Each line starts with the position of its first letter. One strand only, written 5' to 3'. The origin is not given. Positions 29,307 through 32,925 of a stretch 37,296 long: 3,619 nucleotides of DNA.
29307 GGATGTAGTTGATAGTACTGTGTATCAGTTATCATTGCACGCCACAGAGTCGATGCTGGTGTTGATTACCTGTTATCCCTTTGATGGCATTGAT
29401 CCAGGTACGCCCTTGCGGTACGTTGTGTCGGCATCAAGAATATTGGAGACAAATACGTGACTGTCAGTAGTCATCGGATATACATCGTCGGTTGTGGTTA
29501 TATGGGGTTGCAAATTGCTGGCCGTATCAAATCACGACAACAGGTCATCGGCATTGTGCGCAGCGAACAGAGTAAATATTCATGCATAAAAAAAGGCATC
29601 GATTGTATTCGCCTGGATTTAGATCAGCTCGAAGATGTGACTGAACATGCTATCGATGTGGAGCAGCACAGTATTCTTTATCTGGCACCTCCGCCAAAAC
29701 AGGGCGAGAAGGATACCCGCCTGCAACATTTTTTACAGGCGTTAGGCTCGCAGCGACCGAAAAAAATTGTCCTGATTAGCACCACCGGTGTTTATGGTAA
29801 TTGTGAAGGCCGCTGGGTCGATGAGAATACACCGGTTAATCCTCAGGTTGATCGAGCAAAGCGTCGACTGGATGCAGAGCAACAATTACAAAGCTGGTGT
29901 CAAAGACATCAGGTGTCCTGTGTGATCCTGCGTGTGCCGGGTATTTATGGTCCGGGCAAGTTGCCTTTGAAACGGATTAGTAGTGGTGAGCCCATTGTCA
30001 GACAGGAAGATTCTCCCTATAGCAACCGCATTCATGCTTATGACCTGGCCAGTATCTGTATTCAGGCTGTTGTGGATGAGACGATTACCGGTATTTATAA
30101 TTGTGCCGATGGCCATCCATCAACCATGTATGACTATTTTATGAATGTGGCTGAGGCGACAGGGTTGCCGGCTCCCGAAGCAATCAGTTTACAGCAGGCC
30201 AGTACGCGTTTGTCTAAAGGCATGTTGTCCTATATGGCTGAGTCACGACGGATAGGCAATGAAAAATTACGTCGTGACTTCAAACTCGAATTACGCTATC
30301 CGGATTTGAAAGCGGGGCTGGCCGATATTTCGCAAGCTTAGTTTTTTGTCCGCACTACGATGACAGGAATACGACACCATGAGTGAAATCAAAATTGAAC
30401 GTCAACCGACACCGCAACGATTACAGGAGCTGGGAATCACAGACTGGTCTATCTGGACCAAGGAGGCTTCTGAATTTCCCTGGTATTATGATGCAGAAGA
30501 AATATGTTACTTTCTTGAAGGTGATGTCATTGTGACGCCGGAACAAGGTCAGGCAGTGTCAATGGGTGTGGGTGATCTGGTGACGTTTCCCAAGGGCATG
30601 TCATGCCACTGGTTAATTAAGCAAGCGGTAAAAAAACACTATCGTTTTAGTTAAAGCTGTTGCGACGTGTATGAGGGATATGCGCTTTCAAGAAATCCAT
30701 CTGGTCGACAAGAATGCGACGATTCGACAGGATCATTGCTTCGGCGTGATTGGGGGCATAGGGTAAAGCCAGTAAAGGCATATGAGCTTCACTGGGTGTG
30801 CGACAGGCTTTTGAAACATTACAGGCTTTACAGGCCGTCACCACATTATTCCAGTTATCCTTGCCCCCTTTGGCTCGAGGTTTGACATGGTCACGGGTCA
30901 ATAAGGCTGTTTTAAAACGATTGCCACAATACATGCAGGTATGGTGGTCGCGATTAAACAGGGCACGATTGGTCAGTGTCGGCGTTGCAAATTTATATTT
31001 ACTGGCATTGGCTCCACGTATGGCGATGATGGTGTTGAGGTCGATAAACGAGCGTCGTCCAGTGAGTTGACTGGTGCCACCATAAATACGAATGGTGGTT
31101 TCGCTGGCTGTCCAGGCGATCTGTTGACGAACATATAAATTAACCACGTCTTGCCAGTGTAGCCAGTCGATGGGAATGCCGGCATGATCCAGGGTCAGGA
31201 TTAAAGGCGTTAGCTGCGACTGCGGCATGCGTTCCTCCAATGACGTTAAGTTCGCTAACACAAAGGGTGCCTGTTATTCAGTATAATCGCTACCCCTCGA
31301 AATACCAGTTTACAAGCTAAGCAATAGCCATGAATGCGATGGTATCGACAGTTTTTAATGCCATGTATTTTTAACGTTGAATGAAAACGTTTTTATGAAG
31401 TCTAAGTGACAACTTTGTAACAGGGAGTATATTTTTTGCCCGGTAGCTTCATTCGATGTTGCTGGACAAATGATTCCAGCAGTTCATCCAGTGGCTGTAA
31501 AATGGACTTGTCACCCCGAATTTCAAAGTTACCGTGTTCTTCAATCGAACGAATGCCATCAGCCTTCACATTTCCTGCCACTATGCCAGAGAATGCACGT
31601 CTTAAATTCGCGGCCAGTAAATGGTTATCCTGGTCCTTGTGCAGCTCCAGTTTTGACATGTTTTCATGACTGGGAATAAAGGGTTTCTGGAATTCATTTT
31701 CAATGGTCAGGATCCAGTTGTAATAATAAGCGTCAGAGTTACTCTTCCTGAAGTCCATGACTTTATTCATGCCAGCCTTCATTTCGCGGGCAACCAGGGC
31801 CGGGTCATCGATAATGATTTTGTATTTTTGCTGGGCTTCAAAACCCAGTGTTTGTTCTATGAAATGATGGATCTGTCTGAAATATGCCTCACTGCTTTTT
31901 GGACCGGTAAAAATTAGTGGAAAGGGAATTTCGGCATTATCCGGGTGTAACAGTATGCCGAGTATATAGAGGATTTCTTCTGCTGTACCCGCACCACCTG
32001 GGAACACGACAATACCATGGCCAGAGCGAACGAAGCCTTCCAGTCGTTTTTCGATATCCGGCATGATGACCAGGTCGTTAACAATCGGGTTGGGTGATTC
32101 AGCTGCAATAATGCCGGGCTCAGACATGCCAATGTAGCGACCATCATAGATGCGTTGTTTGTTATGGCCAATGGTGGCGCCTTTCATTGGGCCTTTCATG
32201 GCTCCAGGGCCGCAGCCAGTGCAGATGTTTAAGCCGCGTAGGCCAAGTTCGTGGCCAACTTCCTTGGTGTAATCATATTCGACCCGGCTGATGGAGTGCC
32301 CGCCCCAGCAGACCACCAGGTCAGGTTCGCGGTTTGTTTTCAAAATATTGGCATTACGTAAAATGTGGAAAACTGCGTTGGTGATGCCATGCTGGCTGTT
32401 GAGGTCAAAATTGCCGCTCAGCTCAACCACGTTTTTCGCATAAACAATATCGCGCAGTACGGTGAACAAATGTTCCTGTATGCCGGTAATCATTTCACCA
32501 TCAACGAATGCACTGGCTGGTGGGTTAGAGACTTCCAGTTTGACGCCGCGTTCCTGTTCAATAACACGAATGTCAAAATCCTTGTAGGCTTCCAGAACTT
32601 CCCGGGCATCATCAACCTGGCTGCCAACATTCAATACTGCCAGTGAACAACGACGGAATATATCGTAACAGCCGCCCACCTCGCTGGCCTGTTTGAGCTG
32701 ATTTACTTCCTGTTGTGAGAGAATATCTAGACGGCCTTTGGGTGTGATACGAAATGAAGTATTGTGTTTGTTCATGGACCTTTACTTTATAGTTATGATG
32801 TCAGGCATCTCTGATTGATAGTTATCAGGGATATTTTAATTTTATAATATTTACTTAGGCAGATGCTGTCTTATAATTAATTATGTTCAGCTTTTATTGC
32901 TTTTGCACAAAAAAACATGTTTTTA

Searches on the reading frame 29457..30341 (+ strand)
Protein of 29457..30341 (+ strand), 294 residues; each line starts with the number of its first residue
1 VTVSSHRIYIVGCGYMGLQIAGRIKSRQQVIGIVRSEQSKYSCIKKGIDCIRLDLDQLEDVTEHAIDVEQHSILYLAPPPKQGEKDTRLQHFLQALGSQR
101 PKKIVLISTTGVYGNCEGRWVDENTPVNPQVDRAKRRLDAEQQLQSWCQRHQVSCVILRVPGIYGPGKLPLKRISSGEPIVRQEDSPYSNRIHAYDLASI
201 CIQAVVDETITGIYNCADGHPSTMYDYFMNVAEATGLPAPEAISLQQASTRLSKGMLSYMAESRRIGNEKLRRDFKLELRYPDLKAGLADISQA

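Call 84: search_protein_families(library=pfam, proteins=[window:29457-30341:+], max_evalue=0.00001)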
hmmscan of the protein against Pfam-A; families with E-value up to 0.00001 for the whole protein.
window:29457-30341:+ (294 aa): 2 families
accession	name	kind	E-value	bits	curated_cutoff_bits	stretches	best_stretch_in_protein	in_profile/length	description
PF01370.27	Epimerase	-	4.8e-11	43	20.9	1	8-216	1-239/240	NAD dependent epimerase/dehydratase family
PF13460.12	NAD_binding_10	-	3.6e-06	27.4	27.2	1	14-206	4-182/184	NAD(P)H-binding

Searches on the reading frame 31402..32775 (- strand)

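Call 84: search_protein_families(library=pfam, proteins=[window:31402-32775:-], max_evalue=0.00001)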
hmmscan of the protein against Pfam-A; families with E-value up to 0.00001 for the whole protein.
window:31402-32775:- (457 aa): 4 families
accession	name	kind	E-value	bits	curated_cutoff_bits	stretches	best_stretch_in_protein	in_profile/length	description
PF11892.13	PpnN_C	-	1.9e-57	193.1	25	1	336-456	1-121/121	Pyrimidine/purine nucleotide monophosphate nucleosidase, C-terminal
PF14793.11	DUF4478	-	9.3e-47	157.9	25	1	9-115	2-107/109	Pyrimidine/purine nucleotide 5'-monophosphate nucleosidases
PF03641.19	Lysine_decarbox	-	2.9e-23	82.9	27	1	198-332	6-131/131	Possible lysine decarboxylase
PF18306.6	LDcluster4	-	8.5e-06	25.9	26.3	0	162-270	13-112/151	SLOG cluster4 family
